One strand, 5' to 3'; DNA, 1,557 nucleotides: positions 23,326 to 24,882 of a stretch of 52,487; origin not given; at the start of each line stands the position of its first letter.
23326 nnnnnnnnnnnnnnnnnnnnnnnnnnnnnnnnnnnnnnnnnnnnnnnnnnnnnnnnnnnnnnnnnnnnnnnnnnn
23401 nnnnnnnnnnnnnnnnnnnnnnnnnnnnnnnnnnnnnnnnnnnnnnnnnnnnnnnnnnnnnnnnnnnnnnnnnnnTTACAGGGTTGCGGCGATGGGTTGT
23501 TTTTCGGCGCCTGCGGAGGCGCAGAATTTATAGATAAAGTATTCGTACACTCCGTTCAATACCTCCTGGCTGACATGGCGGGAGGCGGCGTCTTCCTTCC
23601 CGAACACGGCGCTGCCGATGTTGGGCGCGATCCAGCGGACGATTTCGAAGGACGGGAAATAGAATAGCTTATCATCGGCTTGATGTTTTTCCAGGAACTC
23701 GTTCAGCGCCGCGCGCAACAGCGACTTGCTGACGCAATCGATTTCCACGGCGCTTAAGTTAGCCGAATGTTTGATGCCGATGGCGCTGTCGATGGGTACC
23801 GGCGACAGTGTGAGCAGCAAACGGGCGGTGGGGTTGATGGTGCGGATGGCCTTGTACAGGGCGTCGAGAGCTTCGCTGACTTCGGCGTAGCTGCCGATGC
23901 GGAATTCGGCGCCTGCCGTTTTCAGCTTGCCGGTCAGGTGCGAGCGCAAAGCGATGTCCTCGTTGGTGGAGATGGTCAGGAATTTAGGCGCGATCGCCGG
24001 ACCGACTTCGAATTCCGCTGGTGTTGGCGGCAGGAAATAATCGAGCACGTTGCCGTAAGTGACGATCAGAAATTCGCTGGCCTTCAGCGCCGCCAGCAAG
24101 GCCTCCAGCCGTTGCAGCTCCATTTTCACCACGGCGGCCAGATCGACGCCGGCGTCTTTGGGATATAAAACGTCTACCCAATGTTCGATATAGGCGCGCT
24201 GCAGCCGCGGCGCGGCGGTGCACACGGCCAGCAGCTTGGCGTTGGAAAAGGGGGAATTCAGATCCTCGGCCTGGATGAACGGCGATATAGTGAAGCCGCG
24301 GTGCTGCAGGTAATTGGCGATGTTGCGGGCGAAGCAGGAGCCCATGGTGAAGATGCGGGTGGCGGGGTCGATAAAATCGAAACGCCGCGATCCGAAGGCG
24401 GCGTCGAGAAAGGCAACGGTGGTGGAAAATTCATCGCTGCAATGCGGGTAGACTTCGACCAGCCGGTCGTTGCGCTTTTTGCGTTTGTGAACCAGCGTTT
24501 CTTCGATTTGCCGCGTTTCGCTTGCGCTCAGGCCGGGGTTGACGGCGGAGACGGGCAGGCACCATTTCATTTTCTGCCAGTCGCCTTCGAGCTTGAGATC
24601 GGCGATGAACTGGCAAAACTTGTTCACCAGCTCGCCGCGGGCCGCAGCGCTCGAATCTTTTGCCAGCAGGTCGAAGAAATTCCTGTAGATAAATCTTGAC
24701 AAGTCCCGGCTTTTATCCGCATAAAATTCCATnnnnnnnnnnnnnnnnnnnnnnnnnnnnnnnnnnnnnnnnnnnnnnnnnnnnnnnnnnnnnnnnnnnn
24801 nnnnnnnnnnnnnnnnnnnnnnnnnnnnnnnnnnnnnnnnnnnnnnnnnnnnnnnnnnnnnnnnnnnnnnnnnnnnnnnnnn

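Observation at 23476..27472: Two paralogous GSCFA-family proteins sharing an unrecognised ~130-aa N-terminal module in a flagellar locus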

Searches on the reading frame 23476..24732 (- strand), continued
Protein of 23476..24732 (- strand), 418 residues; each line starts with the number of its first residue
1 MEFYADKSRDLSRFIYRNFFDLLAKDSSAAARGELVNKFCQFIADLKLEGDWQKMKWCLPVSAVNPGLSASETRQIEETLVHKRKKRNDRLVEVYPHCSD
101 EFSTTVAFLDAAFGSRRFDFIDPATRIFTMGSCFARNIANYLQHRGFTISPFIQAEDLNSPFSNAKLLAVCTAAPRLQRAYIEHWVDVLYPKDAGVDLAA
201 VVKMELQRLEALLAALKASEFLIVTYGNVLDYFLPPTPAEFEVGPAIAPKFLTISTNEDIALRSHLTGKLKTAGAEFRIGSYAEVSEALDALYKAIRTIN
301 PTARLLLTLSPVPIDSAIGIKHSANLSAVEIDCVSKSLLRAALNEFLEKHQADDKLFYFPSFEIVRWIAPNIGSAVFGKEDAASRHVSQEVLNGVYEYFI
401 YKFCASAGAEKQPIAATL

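Call 47: search_protein_families(library=pfam, proteins=[L032:11631-12620:-, L052:560-2086:+, L074:1-1542:+, L045:773-1423:+, L039:4232-7474:-, L065:11979-13376:-, L042:6222-7532:-, L068:667-1902:-, L056:1375-2187:+, L059:8360-9364:-], max_evalue=0.001)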
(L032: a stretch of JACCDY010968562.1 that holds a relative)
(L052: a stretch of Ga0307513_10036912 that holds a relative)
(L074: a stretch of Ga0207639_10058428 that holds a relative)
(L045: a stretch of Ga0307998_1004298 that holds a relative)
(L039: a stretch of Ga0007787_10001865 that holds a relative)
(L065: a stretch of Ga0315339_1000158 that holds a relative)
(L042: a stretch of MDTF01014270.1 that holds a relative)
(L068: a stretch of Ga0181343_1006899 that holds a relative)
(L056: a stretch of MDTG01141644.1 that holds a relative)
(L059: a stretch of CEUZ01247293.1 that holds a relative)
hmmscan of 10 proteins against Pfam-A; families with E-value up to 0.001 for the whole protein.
L032:11631-12620:- (329 aa): 0 families

L052:560-2086:+ (508 aa): 1 family
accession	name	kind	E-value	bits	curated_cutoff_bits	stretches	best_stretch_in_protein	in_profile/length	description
PF05050.19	Methyltransf_21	-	1.1e-21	78.2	22.7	1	283-463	1-173/173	Methyltransferase FkbM domain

L074:1-1542:+ (513 aa): 9 families
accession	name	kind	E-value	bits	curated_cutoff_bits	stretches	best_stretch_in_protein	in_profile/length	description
PF13489.12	Methyltransf_23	-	2.7e-22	79.7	27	1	325-470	19-152/164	Methyltransferase domain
PF08241.18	Methyltransf_11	-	2.8e-20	73.2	21.2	1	333-428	1-95/95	Methyltransferase domain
PF13649.12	Methyltransf_25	-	2e-17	64.1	27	1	333-424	2-97/97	Methyltransferase domain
PF13847.12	Methyltransf_31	-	1.1e-14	54.8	27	1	328-461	3-127/145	Methyltransferase domain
PF08242.18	Methyltransf_12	-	6.6e-14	52.9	30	1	333-425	1-97/98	Methyltransferase domain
PF02353.26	CMAS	-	7.2e-07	29.2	27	1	328-436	62-172/273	Mycolic acid cyclopropane synthetase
PF01209.24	Ubie_methyltran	-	0.00019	21.3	20.1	1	325-433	44-156/233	ubiE/COQ5 methyltransferase family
PF05175.20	MTS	-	0.00027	21.1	23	1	331-429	34-140/170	Methyltransferase small domain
PF05219.18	DREV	-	0.00079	19.1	26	0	327-429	93-187/265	DREV methyltransferase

L045:773-1423:+ (216 aa): 1 family
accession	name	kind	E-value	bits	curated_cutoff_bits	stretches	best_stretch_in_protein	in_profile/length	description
PF14347.11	DUF4399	-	1.8e-30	105.6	28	1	125-216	1-91/91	Domain of unknown function (DUF4399)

L039:4232-7474:- (1080 aa): 0 families

L065:11979-13376:- (465 aa): 1 family
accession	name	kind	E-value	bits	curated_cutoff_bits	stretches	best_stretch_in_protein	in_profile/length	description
PF00474.23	SSF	-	4.1e-55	187.7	22.8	1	32-425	1-406/406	Sodium:solute symporter family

L042:6222-7532:- (436 aa): 1 family
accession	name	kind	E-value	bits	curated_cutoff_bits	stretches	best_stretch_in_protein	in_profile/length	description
PF00202.27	Aminotran_3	-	6.1e-81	272.6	30.5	1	17-411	8-403/403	Aminotransferase class-III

L068:667-1902:- (411 aa): 2 families
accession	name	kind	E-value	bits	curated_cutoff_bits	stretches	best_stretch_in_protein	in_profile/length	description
PF00589.27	Phage_integrase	-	2.5e-34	119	27.1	1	211-376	2-170/172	Phage integrase family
PF13356.12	Arm-DNA-bind_3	-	8.6e-10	39.1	27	1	12-86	1-70/83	Arm DNA-binding domain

L056:1375-2187:+ (270 aa): 0 families

L059:8360-9364:- (334 aa): 1 family
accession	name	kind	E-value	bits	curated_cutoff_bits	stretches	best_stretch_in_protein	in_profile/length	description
PF01207.24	Dus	-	1.2e-58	199.2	20.4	1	11-309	2-298/311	Dihydrouridine synthase (Dus)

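Call 56: search_protein_families(library=pfam, proteins=[L002:6748-8835:-, L002:5958-6800:-, L002:11424-12173:-, L002:9121-9882:+, L005:9454-9948:+, L005:10812-12035:+, L002:4381-5067:-, L002:12435-13178:+], max_evalue=0.001)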
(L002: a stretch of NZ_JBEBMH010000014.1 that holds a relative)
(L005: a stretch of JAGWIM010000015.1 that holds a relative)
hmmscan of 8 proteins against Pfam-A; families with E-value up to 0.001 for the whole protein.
L002:6748-8835:- (695 aa): 1 family
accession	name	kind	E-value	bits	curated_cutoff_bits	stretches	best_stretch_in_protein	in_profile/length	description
PF00771.25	FHIPEP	-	1.9e-234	780.5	29.1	1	28-686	1-656/657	FHIPEP family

L002:5958-6800:- (280 aa): 0 families

L002:11424-12173:- (249 aa): 1 family
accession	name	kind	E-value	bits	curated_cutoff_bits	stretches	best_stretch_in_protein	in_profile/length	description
PF03567.20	Sulfotransfer_2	-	3.5e-12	47.4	22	1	2-241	4-247/252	Sulfotransferase family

L002:9121-9882:+ (253 aa): 1 family
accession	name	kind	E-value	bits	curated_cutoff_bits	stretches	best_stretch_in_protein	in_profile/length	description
PF13640.12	2OG-FeII_Oxy_3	-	0.00067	21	27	1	148-248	9-95/98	2OG-Fe(II) oxygenase superfamily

L005:9454-9948:+ (164 aa): 0 families

L005:10812-12035:+ (407 aa): 0 families

L002:4381-5067:- (228 aa): 0 families

L002:12435-13178:+ (247 aa): 0 families

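Call 87: find_encoding_contigs(protein=P0012, flank=10000, max_places=1)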
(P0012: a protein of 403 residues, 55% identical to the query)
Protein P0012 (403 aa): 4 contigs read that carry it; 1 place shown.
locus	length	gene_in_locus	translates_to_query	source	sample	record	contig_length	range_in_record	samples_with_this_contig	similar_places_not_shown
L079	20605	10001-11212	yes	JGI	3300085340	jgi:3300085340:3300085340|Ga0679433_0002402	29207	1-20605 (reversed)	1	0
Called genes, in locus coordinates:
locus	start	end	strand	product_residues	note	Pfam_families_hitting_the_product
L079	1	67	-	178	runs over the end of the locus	PF13302:Acetyltransf_3 (weak), PF00583:Acetyltransf_1, PF13420:Acetyltransf_4 (weak), PF13508:Acetyltransf_7 (weak)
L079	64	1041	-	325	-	PF08240:ADH_N, PF00107:ADH_zinc_N, PF13602:ADH_zinc_N_2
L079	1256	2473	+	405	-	PF06850:PHB_depo_C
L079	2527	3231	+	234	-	-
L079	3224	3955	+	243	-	PF00005:ABC_tran, PF13304:AAA_21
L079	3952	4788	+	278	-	PF12849:PBP_like_2, PF13531:SBP_bac_11, PF01547:SBP_bac_1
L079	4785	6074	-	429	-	PF02771:Acyl-CoA_dh_N, PF02770:Acyl-CoA_dh_M, PF00441:Acyl-CoA_dh_1, PF08028:Acyl-CoA_dh_2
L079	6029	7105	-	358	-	PF01636:APH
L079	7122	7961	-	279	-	PF00106:adh_short, PF00291:PALP (weak), PF08659:KR, PF13561:adh_short_C2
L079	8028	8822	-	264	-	PF00596:Aldolase_II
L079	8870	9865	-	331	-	PF16884:ADH_N_2, PF00107:ADH_zinc_N, PF13602:ADH_zinc_N_2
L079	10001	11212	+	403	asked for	PF08885:GSCFA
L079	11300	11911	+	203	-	PF01726:LexA_DNA_bind, PF00717:Peptidase_S24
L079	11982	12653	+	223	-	-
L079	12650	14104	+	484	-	PF00817:IMS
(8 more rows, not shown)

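Call 88: find_encoding_contigs(protein=P0006, flank=10000, max_places=1)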
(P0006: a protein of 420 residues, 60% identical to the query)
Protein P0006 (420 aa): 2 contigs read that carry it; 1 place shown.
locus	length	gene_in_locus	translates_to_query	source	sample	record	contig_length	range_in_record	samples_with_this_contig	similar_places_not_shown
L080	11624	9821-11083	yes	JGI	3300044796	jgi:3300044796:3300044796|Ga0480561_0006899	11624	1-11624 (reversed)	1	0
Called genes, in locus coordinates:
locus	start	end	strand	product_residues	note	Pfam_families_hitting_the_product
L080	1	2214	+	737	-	?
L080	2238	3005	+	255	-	PF23023:Anti-Pycsar_Apyc1 (weak), PF00753:Lactamase_B, PF12706:Lactamase_B_2, PF02112:PDEase_II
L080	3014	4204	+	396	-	PF00027:cNMP_binding, PF00581:Rhodanese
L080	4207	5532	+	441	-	PF07719:TPR_2 (faint), PF13371:TPR_9 (weak), PF13432:TPR_16, PF14559:TPR_19 (weak), PF04575:SlipAM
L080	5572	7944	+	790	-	PF01590:GAF, PF05157:MshEN (weak), PF00437:T2SSE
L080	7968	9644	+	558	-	PF01590:GAF, PF13185:GAF_2, PF13492:GAF_3 (weak), PF01966:HD (weak), PF13487:HD_5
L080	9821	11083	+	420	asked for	PF08885:GSCFA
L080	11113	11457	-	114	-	-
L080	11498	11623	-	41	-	?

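Call 89: find_encoding_contigs(protein=P0021, flank=10000, max_places=1)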
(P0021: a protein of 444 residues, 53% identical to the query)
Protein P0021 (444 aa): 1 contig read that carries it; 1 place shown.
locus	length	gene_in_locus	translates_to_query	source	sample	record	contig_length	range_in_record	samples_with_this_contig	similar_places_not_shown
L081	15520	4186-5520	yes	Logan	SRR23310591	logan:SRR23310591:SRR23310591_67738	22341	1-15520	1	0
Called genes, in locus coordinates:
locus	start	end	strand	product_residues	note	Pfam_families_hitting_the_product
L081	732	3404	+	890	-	PF08751:TrwC, PF01443:Viral_helicase1 (faint), PF13245:AAA_19, PF13604:AAA_30, PF22232:TraI_hel_assoc_N, PF13538:UvrD_C_2 (weak)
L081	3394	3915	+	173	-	-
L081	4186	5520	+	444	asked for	PF08885:GSCFA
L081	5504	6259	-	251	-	PF13640:2OG-FeII_Oxy_3 (faint)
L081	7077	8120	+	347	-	-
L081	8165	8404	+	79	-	-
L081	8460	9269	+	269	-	PF02195:ParB_N (weak), PF17762:HTH_ParB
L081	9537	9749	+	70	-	-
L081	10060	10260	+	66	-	-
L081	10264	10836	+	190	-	PF02534:T4SS-DNA_transf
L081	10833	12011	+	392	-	PF02534:T4SS-DNA_transf, PF10412:TrwB_AAD_bind, PF12696:TraG-D_C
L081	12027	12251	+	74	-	-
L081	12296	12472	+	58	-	-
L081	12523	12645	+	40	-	-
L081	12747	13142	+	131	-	-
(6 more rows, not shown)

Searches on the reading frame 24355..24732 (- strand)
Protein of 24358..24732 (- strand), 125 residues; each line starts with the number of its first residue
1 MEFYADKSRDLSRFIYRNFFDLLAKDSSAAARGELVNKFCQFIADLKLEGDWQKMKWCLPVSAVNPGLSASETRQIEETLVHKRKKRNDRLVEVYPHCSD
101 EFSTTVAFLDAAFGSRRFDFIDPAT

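Call 36: search_protein_families(library=pfam, proteins=[window:24358-24732:-], max_evalue=10)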
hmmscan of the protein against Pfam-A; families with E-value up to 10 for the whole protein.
window:24358-24732:- (125 aa): 1 family
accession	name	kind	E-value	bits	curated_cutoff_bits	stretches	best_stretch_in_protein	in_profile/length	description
PF11447.13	DUF3201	-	0.077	12.9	25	1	42-75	35-68/153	Protein of unknown function (DUF3201)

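Call 42: search_protein_representatives(alignment_id=A2)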
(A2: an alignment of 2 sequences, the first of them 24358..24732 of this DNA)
Query: 2 sequences, 144 profile positions. Proteins with E-value up to 0.001 (for the whole library): 31; up to 1e-10: 14; up to 1e-30: 1. The best 31 are listed.
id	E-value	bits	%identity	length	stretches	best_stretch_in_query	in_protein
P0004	7.5e-38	146.0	-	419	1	15-143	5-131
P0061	2.6e-25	105.4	-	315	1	20-142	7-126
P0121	1.7e-21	92.9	-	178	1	18-140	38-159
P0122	1.3e-20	90.2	-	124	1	20-134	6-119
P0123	4.2e-16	75.5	-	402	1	22-143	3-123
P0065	1.5e-14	70.5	-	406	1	21-128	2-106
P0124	2.5e-14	69.7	-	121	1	27-122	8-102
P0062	5.3e-13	65.4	-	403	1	22-135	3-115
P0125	2.0e-12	63.6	-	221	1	45-142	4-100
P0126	2.5e-12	63.2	-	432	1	21-134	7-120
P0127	3.0e-12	63.0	-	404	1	20-135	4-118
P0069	1.3e-11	60.9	-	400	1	28-142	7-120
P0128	1.5e-11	60.8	-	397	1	22-140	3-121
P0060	5.2e-11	59.0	-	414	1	22-142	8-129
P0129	1.3e-10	57.7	-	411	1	23-138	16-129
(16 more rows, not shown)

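Call 69: predict_structure(alignment_id=A4)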
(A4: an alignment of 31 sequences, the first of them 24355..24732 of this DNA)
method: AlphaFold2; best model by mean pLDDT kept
length: 126 residues; sequences in the alignment: 31
mean_pLDDT: 84.8   pTM: 0.78
mean pLDDT of the five models: 84.8, 80.5, 79.8, 79.1, 77.5
residues with pLDDT >= 90: 59; 70-90: 50; 50-70: 16; < 50: 1
segments of 3 or more residues with pLDDT < 50: none
pLDDT, mean of each block of 10 residues (from residue 1): 73 90 90 96 95 90 75 95 90 75 84 75 68
secondary structure, 60 per line:
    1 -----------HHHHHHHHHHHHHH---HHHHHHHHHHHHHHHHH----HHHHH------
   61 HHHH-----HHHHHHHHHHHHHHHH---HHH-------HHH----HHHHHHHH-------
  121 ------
elements in order: H12-25 H29-45 H50-54 H61-64 H70-85 H106-113

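Call 71: fold_search(model_id=the predicted structure, library=pdb)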
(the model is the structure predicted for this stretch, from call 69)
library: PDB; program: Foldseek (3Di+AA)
matches with E <= 10: 46; with E <= 0.001: 0
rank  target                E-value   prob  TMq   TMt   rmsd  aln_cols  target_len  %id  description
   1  7n1j_D                3.2e+00  0.33  0.25  0.46  10.8        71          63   10  Crystal structure of FGFR4 domain 3 in complex with a de novo-designed mini-binder (released 2022-04-06)
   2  7n1k                  3.4e+00  0.30  0.25  0.48  10.8        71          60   10  Crystal structure of a de novo-designed mini-protein targeting FGFR (released 2022-04-06)
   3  7y9x_B                3.4e+00  0.09  0.29  0.08  10.6       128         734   10  Structure of the Cas7-11-Csx29-guide RNA complex (released 2022-11-09)
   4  7v9i_A                3.6e+00  0.03  0.18  0.20  15.1       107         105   15  The Monomer mutant of BEN4 domain of protein Bend3 with DNA (released 2022-02-16)
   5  7kma_G                4.4e+00  0.06  0.20  0.11   9.5        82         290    8  Crystal structure of eif2Balpha with a ligand. (released 2021-07-21)
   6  6emf_A                4.7e+00  0.11  0.35  0.22   9.7       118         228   15  Crystal structure of Rrp1 from Chaetomium thermophilum in space group C2 (released 2017-12-27)
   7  1jpl_A                4.7e+00  0.06  0.24  0.20   7.4        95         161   20  GGA3 VHS domain complexed with C-terminal peptide from cation-independent mannose 6-phosphate receptor (released 2002-02-27)
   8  9hcj_M0               4.7e+00  0.06  0.20  0.05  15.2        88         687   14  D. discoideum nuclear pore complex (released 2024-12-25)
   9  5do9_B                4.7e+00  0.05  0.22  0.21  11.8       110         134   14  Structure of regulator of G protein signaling 8 (RGS8) in complex with AlF4-activated Galpha-q (released 2016-01-20)
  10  7tyd_B                4.9e+00  0.20  0.24  0.47  10.9        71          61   10  Crystal structure of FGFR4 domain 3 in complex with a de novo-designed mini-binder in P21 space group (released 2022-11-09)
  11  9jga_A                5.5e+00  0.04  0.19  0.06  13.2        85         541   15  P22 procapsid portal (released 2025-02-26)
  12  2rld_E                5.8e+00  0.06  0.24  0.27  12.7        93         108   10  CRYSTAL STRUCTURE OF A PROTEIN WITH UNKNOWN FUNCTION FROM S23 RIBOSOMAL PROTEIN FAMILY (BT_0352) FROM BACTEROIDES THET (released 2007-10-30)
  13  5jcu_A                5.8e+00  0.05  0.27  0.17  16.0       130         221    8  Crystal Structure of hGSTA1-1 with Glutathione Adduct of Phenethyl Isothiocyanate and Cystein Adduct of Phenethyl Isot (released 2016-10-12)
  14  8ib9_AB               6.1e+00  0.03  0.19  0.07  13.9        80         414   18  Respiratory complex CI:CIII2, type IB, Wild type mouse under cold temperature (released 2024-09-18)
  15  4acs_A                7.1e+00  0.02  0.20  0.14  16.0       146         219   12  Crystal structure of mutant GST A2-2 with enhanced catalytic efficiency with azathioprine (released 2011-12-28)
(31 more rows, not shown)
